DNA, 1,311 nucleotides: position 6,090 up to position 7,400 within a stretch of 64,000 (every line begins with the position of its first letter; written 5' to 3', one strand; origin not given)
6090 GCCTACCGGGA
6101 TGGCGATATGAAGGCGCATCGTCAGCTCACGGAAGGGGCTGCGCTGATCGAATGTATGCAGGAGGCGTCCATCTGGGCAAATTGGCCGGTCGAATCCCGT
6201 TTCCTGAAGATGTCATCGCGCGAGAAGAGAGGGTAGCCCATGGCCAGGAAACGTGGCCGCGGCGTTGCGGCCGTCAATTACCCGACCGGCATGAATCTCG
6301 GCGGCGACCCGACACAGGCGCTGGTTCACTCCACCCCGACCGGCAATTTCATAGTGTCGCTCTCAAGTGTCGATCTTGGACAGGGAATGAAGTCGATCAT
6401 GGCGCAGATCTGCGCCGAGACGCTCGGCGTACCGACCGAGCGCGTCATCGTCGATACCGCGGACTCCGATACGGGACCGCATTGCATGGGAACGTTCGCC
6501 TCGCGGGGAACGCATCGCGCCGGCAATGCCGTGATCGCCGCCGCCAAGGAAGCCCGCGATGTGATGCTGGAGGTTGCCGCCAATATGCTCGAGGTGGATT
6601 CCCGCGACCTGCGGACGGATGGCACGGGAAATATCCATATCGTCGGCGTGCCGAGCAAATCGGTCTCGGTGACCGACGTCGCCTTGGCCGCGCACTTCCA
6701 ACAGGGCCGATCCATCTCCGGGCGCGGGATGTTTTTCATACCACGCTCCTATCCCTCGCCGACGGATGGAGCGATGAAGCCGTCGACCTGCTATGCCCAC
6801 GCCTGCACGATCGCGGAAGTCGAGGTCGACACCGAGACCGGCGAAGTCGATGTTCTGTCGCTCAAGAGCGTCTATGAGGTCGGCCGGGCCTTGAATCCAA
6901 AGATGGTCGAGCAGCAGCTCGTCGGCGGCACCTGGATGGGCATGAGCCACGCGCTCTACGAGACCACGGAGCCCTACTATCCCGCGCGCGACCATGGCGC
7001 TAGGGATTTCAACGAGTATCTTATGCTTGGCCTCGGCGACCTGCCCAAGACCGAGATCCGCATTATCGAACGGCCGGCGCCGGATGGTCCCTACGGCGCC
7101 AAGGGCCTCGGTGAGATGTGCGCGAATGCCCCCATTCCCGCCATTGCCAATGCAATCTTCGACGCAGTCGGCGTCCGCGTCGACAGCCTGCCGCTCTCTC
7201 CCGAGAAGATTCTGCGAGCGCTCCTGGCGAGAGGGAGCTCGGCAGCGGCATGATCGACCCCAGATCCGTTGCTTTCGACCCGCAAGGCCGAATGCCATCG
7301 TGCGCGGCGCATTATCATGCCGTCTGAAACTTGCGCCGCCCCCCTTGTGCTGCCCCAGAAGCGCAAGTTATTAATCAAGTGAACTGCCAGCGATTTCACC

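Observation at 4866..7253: Mo-hydroxylase large subunit divided by a single in-frame TAG exactly at the NdhL/NdhM-type domain boundary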

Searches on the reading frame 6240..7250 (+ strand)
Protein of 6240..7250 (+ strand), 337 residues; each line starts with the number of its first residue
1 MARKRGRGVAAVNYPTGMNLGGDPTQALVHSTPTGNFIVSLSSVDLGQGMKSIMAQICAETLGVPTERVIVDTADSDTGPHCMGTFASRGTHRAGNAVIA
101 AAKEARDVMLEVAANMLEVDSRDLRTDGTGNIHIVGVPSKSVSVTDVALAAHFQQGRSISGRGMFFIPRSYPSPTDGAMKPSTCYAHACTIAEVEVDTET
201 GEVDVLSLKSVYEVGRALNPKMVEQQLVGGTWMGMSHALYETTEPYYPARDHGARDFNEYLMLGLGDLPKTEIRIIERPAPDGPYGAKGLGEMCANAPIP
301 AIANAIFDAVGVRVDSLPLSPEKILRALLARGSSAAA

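Call 6: search_protein_families(library=pfam, proteins=[window:6240-7250:+])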
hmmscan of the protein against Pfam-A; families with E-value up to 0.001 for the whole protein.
window:6240-7250:+ (337 aa): 1 family
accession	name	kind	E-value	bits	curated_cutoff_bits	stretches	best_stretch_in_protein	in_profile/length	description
PF20256.3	MoCoBD_2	-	5.8e-60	203.6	27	1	3-269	23-283/283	Molybdopterin cofactor-binding domain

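Call 7: search_protein_families(library=ncbifam, proteins=[window:6240-7250:+])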
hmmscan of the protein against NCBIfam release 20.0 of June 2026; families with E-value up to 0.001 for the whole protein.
window:6240-7250:+ (337 aa): 13 families
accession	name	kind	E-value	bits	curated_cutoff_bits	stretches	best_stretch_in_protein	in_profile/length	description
TIGR03194.1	4hydrxCoA_A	equivalog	5e-62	210.4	994.55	1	4-328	419-746/746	4-hydroxybenzoyl-CoA reductase subunit alpha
NF043082.1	XdhA_XDHase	equivalog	1.1e-53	182.5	780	1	3-329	437-753/758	xanthine dehydrogenase subunit XdhA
NF007426.0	PRK09970.1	equivalog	1.3e-47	162.3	916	1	4-330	441-757/761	xanthine dehydrogenase molybdenum-binding subunit XdhA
NF040766.1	CODH_aero_grp5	exception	1.1e-43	149.6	950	2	4-149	451-592/785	aerobic carbon-monoxide dehydrogenase large subunit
NF041018.1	glyceraldDH_alpha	equivalog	1.7e-41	142.5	790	1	26-325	460-741/741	glyceraldehyde dehydrogenase subunit alpha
TIGR02416.1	CO_dehy_Mo_lg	equivalog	4e-40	137.7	991.15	1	30-320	481-763/770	aerobic carbon-monoxide dehydrogenase large subunit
TIGR03196.1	pucD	equivalog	6e-37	127.4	783.65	1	5-324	436-754/763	xanthine dehydrogenase subunit D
TIGR03313.1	Se_sel_red_Mo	hypoth_equivalog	2.8e-36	124.6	1101.9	1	5-328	642-949/951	molybdopterin-dependent oxidoreductase Mo/Fe-S-binding subunit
NF045668.1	pterin_aldehy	equivalog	6.5e-31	107.2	1100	1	159-328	738-904/905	molybdopterin-dependent aldehyde oxidoreductase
NF041671.1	peri_hyde_PaoC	equivalog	8.8e-31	107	1180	1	26-328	451-731/735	aldehyde oxidoreductase molybdenum-binding subunit PaoC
TIGR03311.1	Se_dep_XDH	equivalog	2.7e-26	91.9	830.45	2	192-320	719-842/848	selenium-dependent xanthine dehydrogenase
TIGR02965.1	xanthine_xdhB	equivalog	3.3e-24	85.1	849.5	1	26-237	449-655/758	xanthine dehydrogenase molybdopterin binding subunit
TIGR02969.1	mam_aldehyde_ox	subfamily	7.5e-12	43.5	1912.3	1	3-310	995-1279/1330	aldehyde oxidase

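Call 15: search_solved_structures(query=window:6240-7250:+, show_alignments=2)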
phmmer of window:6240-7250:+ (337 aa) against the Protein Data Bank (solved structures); distinct sequences matched with E-value up to 0.001: 41.
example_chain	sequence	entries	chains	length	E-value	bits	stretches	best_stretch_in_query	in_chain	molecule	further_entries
3hrd_B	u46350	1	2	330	3e-48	168.2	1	3-330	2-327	Nicotinate dehydrogenase medium molybdopterin subunit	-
1rm6_A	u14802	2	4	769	2e-41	145.8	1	5-333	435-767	4-hydroxybenzoyl-CoA reductase alpha subunit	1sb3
8uem_A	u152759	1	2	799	1.2e-35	126.8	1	27-332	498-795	Carbon monoxide dehydrogenase (Large chain), CoxL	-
7dqx_A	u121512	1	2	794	8.5e-31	110.8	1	30-326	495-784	6-hydroxypseudooxynicotine dehydrogenase complex subunit gamma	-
1t3q_B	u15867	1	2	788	6.1e-30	108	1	26-331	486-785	quinoline 2-oxidoreductase large subunit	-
1n5w_B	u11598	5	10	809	8.4e-28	101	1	29-310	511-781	Carbon monoxide dehydrogenase large chain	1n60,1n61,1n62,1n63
1zxi_B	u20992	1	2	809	1.1e-27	100.6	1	29-310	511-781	Carbon monoxide dehydrogenase large chain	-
1ffu_B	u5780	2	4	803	2.5e-27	99.4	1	30-313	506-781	CUTL, MOLYBDOPROTEIN OF CARBON MONOXIDE DEHYDROGENASE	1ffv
5g5h_C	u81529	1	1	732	4.1e-23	85.6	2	190-327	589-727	Aldehyde oxidoreductase molybdenum-binding subunit PaoC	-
5g5g_C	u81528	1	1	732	4.2e-23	85.5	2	190-327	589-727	PUTATIVE XANTHINE DEHYDROGENASE YAGS FAD-BINDING SUBUNIT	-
5y6q_C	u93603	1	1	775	4.1e-22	82.3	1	6-325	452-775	Aldehyde oxidase large subunit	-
1dgj_A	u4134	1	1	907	1.3e-21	80.7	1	157-328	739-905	ALDEHYDE OXIDOREDUCTASE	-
4zoh_A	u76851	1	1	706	3.2e-19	72.8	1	45-324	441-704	Putative oxidoreductase molybdopterin-binding subunit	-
1sij_A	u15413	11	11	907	1.1e-18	71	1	175-329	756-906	Aldehyde oxidoreductase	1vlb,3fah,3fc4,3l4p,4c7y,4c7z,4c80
8gy3_C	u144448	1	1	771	1e-16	64.5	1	190-328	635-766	Large subunit of aldehyde dehydrogenase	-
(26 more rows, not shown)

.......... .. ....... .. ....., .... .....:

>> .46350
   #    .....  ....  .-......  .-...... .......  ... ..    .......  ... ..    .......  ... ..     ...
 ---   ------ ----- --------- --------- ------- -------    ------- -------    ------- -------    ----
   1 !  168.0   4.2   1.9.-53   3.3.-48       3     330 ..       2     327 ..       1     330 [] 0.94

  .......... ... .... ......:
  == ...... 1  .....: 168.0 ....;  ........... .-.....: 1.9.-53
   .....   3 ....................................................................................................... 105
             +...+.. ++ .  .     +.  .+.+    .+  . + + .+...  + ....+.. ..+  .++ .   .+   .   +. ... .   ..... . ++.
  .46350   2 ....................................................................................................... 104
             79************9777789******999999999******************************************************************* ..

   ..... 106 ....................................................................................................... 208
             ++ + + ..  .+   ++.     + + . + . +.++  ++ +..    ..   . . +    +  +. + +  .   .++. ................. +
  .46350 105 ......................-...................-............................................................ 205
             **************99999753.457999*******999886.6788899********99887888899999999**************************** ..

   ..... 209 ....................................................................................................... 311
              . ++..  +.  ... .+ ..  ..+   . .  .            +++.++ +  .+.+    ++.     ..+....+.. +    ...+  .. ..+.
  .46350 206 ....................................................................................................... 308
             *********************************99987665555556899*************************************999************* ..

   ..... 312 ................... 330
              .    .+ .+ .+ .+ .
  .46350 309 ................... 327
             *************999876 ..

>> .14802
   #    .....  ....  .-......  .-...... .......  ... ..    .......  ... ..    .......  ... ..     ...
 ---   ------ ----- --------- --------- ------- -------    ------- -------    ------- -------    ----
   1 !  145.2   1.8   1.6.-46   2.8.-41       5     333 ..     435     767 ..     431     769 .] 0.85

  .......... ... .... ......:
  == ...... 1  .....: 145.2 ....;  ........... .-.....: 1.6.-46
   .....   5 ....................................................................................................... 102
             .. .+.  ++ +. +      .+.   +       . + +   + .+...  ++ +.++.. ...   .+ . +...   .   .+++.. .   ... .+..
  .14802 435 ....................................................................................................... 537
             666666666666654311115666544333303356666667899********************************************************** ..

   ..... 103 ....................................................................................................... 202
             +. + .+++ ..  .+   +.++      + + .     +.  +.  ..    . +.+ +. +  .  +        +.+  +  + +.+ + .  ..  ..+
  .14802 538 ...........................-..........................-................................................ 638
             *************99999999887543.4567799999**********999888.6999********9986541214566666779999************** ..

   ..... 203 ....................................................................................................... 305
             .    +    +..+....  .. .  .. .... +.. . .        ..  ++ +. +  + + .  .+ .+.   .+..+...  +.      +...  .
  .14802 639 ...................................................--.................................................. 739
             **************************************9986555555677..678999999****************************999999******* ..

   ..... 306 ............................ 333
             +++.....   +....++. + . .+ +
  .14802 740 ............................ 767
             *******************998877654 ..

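Call 19: find_related_loci(query=window:6240-7250:+, collection=genome_contigs, flank=6000)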
Query window:6240-7250:+ (337 aa) in genome_contigs; peptide patterns used: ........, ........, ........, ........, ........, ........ (x = any residue, [..] = any of these).
598 stretches matched a pattern (row limit reached: there are more); 591 encode a relative of the query (tblastn E <= 1e-3); the best 80 are kept; 80 distinct loci.
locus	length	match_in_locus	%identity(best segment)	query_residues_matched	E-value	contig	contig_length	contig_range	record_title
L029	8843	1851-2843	94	1-331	0e+0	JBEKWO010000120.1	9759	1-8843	MAG: Xanthobacteraceae bacterium isolate SPRUCE 62 SPRUCE_62_120, whole genome shotgun sequence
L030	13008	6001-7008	85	1-336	0e+0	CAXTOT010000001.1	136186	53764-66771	MAG TPA_asm: uncultured Lichenihabitans sp. isolate public_SRR11456919_metawrap_bin.13 genome assembly, contig: public_S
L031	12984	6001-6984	83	1-328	0e+0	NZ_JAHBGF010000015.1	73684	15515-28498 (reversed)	Ancylobacter sonchi strain VKM B-3145 GCM70017656_15, whole genome shotgun sequence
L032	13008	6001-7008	80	1-336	0e+0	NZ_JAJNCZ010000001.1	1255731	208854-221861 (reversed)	Rhizobium sp. GN54 contig1, whole genome shotgun sequence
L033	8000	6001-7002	78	1-334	0e+0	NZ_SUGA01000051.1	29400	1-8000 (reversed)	MAG: Mesorhizobium sp. isolate N.Ca.IN.001.09.1 NODE_51_length_29400_cov_10.762447, whole genome shotgun sequence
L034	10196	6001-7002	78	1-334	0e+0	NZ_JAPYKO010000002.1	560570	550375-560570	Mesorhizobium argentiipisi strain Cs1330R2N1 contig00002, whole genome shotgun sequence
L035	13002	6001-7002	78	1-334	0e+0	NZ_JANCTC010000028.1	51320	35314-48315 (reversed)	Mesorhizobium sp. LMG 17147 NODE_28_length_51320_cov_18.883168, whole genome shotgun sequence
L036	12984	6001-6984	79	1-328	0e+0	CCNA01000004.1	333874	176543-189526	Mesorhizobium sp. SOD10 genome assembly STM8789 genome assembly, contig MPLSOD_Contig_12, whole genome shotgun sequence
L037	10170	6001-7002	78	1-334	0e+0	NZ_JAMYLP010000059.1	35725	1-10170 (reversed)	Mesorhizobium sp. M1322 M1322_contig00059, whole genome shotgun sequence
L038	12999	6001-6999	78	1-333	0e+0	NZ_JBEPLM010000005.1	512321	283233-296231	Mesorhizobium shonense strain DSM 29846 Ga0480206_05, whole genome shotgun sequence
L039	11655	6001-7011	78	1-337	0e+0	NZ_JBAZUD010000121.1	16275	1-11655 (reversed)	MAG: Mesorhizobium sp. isolate SO_2017_GW1_219 NODE_13361_length_16275_cov_3.124226_OW334_2017, whole genome shotgun seq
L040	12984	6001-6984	79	1-328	0e+0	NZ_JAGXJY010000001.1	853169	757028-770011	Mesorhizobium sp. GbtcB19 B19_1, whole genome shotgun sequence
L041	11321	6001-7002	78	1-334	0e+0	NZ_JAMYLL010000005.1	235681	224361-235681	Mesorhizobium sp. M1338 M1338_contig00005, whole genome shotgun sequence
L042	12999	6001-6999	78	1-333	0e+0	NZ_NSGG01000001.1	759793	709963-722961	Mesorhizobium sp. WSM3859 contig_1, whole genome shotgun sequence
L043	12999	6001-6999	78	1-333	0e+0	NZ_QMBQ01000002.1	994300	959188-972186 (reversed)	Mesorhizobium atlanticum strain CNPSo 3140 scaffold_1, whole genome shotgun sequence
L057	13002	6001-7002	78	1-334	0e+0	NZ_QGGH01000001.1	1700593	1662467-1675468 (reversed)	Mesorhizobium loti strain DSM 2626 Ga0215673_101, whole genome shotgun sequence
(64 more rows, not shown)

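Call 24: search_protein_families(library=pfam, proteins=[L057:11-2008:-, L057:2584-3282:-, L057:7080-7970:-, L057:6879-7895:+, L057:7745-9019:+, L057:9016-9906:+, L057:10571-12448:-, L031:7012-7884:+, L031:7875-9035:+, L031:1346-2242:+])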
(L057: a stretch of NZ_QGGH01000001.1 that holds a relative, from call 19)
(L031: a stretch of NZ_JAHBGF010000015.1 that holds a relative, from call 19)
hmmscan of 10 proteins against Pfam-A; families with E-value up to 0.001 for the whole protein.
L057:11-2008:- (665 aa): 4 families
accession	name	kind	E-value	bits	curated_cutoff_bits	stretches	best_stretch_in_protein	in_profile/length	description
PF03704.23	BTAD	-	3.1e-14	54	22.1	1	128-245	32-144/146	Bacterial transcriptional activator domain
PF13181.12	TPR_8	-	8.5e-05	22.9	25.7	0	479-508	3-32/34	Tetratricopeptide repeat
PF07719.23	TPR_2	-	9e-05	22.8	27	0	480-508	4-32/34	Tetratricopeptide repeat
PF14559.12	TPR_19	-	0.0002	22.1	25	1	459-513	7-61/68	Tetratricopeptide repeat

L057:2584-3282:- (232 aa): 0 families

L057:7080-7970:- (296 aa): 0 families

L057:6879-7895:+ (338 aa): 7 families
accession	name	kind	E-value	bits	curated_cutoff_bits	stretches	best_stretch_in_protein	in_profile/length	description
PF07728.20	AAA_5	-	8.3e-13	49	22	1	89-234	1-139/139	AAA domain (dynein-related subfamily)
PF00004.35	AAA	-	2.6e-12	47.8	21.2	1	90-234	1-123/131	ATPase family associated with various cellular activities (AAA)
PF07726.17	AAA_3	-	4.9e-08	33.4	27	0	90-120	2-32/131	ATPase family associated with various cellular activities (AAA)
PF13401.12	AAA_22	-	1.1e-05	26.2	27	1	89-198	7-107/130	AAA domain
PF05496.18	RuvB_N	-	5.7e-05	23.4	27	0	170-202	83-115/159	Holliday junction DNA helicase RuvB P-loop domain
PF07724.20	AAA_2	-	0.00017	22.1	27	0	91-229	7-132/166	AAA domain (Cdc48 subfamily)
PF13191.12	AAA_16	-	0.00089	20.2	32.6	1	80-196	15-157/167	AAA ATPase domain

L057:7745-9019:+ (424 aa): 1 family
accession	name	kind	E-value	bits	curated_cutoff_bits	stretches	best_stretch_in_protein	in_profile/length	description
PF05762.20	VWA_CoxE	-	1.1e-45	156.3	26.4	1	188-400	7-220/222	VWA domain containing CoxE-like protein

L057:9016-9906:+ (296 aa): 1 family
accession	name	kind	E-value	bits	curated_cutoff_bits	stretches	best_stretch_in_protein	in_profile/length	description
PF04909.20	Amidohydro_2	-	2.7e-35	123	26.4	1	6-294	1-288/289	Amidohydrolase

L057:10571-12448:- (625 aa): 4 families
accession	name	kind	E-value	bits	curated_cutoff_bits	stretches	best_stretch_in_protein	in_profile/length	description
PF00005.33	ABC_tran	-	2e-50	171.4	25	2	147-293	1-137/137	ABC transporter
PF13304.12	AAA_21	-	7.2e-07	30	27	0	159-180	1-22/304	AAA domain, putative AbiEii toxin, Type IV TA system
PF13604.12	AAA_30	-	4.9e-05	23.6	27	0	158-276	19-82/191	AAA domain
PF09818.15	ABC_ATPase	-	0.00023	20.7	23.2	0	285-339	190-248/283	P-loop domain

L031:7012-7884:+ (290 aa): 7 families
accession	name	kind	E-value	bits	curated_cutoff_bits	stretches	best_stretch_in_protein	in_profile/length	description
PF07728.20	AAA_5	-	8.1e-14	52.3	22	1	41-186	1-139/139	AAA domain (dynein-related subfamily)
PF00004.35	AAA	-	1.1e-13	52.2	21.2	1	42-186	1-123/131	ATPase family associated with various cellular activities (AAA)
PF07726.17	AAA_3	-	8.1e-07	29.4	27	0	42-72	2-32/131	ATPase family associated with various cellular activities (AAA)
PF13401.12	AAA_22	-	1.3e-06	29.2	27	1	41-153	7-117/130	AAA domain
PF07724.20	AAA_2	-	0.00013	22.5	27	1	43-153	7-105/166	AAA domain (Cdc48 subfamily)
PF05496.18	RuvB_N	-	0.00047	20.4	27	0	124-154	85-115/159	Holliday junction DNA helicase RuvB P-loop domain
PF13191.12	AAA_16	-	0.00082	20.3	32.6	0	41-148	26-157/167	AAA ATPase domain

L031:7875-9035:+ (386 aa): 1 family
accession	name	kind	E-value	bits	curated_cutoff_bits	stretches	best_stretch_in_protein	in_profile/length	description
PF05762.20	VWA_CoxE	-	3.1e-43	148.2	26.4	1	150-349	15-215/222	VWA domain containing CoxE-like protein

L031:1346-2242:+ (298 aa): 1 family
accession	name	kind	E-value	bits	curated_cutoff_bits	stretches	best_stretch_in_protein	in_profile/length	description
PF04909.20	Amidohydro_2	-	1.9e-43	149.7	26.4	1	7-296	1-289/289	Amidohydrolase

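Call 43: search_protein_representatives(protein=window:6240-7250:+)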
Query: 337 residues. Proteins with E-value up to 0.001 (for the whole library): 19125; up to 1e-10: 7405; up to 1e-30: 1195. The best 150 are listed.
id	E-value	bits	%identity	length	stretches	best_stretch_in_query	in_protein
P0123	3.6e-155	532.7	69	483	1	1-334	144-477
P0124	8.6e-150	515.0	68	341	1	1-334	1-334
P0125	1.6e-113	395.8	70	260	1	1-247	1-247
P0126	8.0e-109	380.4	77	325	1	1-221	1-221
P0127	1.4e-102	359.9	66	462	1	1-254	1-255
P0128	4.9e-95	335.1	79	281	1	2-189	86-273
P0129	2.3e-94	332.9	62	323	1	87-334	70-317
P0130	4.3e-90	318.8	72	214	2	1-120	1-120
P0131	2.8e-88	312.9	61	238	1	98-330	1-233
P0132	2.2e-87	309.9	92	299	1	1-157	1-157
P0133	2.6e-84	299.9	46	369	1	1-334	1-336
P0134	1.6e-81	290.7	64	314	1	4-217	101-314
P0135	2.0e-81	290.4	58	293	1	1-230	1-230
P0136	4.5e-79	282.6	63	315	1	54-272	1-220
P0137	5.4e-79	282.4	69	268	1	18-203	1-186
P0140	1.4e-76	274.5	43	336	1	3-331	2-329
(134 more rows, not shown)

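Call 49: search_protein_families(library=ncbifam, proteins=[L057:9016-9906:+, L031:1346-2242:+, L031:7012-7884:+, L031:7875-9035:+], max_evalue=0.00001)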
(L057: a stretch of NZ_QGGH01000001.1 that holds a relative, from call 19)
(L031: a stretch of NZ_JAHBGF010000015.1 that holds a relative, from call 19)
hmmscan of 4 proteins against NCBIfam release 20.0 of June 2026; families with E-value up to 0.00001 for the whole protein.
L057:9016-9906:+ (296 aa): 1 family
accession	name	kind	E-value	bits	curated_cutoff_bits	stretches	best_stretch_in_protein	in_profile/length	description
NF052480.1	FuconLaconase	equivalog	3.1e-29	102.5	400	1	6-293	3-284/287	L-fucono-1,5-lactonase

L031:1346-2242:+ (298 aa): 1 family
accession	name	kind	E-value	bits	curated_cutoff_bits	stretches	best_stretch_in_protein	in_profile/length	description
NF052480.1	FuconLaconase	equivalog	1.5e-32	113.3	400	1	7-296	3-286/287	L-fucono-1,5-lactonase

L031:7012-7884:+ (290 aa): 2 families
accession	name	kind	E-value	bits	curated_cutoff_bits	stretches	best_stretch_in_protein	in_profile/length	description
NF047784.1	MadB_ATPase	equivalog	2.4e-79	266.6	475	2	104-255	119-270/298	MadB family AAA-type ATPase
TIGR02640.1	gas_vesic_GvpN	equivalog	3.3e-07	30.1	266.8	1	36-247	18-237/262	gas vesicle protein GvpN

L031:7875-9035:+ (386 aa): 1 family
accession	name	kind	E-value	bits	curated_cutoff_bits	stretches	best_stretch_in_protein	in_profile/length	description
NF047783.1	VWA_dom_MadC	equivalog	3e-19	69.2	600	1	156-330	289-459/498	MadC family VWA domain-containing protein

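Call 52: search_protein_families(library=pfam, proteins=[L057:2824-3267:+], max_evalue=0.01)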
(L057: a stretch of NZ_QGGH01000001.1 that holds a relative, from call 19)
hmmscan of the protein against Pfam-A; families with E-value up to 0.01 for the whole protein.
L057:2824-3267:+ (147 aa): 2 families
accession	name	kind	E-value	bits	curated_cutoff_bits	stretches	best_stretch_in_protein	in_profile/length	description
PF10604.15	Polyketide_cyc2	-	8.4e-25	88.2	27.4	1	1-143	1-141/142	Polyketide cyclase / dehydrase and lipid transport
PF03364.25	Polyketide_cyc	-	0.00031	21.5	23.4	1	10-52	1-46/126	Polyketide cyclase / dehydrase and lipid transport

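Call 60: search_solved_structures(query=L057:9016-9906:+, max_evalue=0.001)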
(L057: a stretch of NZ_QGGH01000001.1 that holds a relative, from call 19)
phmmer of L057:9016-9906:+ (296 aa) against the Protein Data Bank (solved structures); distinct sequences matched with E-value up to 0.001: 2.
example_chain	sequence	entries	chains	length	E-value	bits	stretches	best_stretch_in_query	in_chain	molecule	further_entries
4dlf_A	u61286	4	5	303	1.7e-14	57.1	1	5-293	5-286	Amidohydrolase 2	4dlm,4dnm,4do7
6uvz_A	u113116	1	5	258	4.7e-09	39.2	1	4-293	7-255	Amidohydrolase 2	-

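Call 68: find_encoding_contigs(protein=P0133, flank=6000, max_places=3)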
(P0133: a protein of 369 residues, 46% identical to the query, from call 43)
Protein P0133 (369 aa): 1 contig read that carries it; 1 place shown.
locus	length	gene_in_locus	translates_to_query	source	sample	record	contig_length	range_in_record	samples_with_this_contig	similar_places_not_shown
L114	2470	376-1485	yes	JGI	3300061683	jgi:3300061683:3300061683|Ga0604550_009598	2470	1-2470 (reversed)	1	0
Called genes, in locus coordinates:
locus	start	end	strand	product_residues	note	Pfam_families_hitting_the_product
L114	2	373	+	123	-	?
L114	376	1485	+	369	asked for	PF20256:MoCoBD_2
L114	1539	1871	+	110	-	PF12852:Cupin_6 (weak), PF02311:AraC_binding, PF07883:Cupin_2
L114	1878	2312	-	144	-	PF00903:Glyoxalase, PF13669:Glyoxalase_4, PF18029:Glyoxalase_6 (weak)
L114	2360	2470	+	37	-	?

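Call 70: find_encoding_contigs(protein=P0140, flank=7000, max_places=3)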
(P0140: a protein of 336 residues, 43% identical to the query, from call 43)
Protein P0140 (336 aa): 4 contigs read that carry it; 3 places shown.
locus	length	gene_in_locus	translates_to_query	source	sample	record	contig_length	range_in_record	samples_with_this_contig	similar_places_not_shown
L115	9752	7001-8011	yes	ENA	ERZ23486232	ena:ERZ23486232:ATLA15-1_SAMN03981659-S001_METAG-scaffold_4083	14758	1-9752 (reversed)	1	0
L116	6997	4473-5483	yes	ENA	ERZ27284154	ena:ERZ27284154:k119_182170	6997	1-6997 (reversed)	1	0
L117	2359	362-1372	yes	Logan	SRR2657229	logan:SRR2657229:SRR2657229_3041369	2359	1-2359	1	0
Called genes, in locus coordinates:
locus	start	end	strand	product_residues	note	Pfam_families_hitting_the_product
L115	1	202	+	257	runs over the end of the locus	PF00005:ABC_tran, PF13304:AAA_21 (faint), PF12399:BCA_ABC_TP_C (weak)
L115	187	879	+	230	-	PF00005:ABC_tran, PF13304:AAA_21 (faint)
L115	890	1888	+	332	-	PF02653:BPD_transp_2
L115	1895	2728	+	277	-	PF02653:BPD_transp_2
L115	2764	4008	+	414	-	PF00465:Fe-ADH, PF13685:Fe-ADH_2, PF25137:ADH_Fe_C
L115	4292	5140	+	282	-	PF00941:FAD_binding_5, PF03450:CO_deh_flav_C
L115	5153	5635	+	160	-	PF00111:Fer2 (weak), PF13085:Fer2_3 (weak), PF01799:Fer2_2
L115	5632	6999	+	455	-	PF01315:Ald_Xan_dh_C, PF02738:MoCoBD_1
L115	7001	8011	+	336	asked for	PF20256:MoCoBD_2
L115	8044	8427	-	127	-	-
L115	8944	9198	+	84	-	PF00589:Phage_integrase (weak)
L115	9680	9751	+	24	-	?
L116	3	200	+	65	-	?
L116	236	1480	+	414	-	PF00465:Fe-ADH, PF13685:Fe-ADH_2, PF25137:ADH_Fe_C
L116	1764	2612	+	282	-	PF00941:FAD_binding_5, PF03450:CO_deh_flav_C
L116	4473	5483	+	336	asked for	PF20256:MoCoBD_2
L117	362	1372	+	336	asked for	PF20256:MoCoBD_2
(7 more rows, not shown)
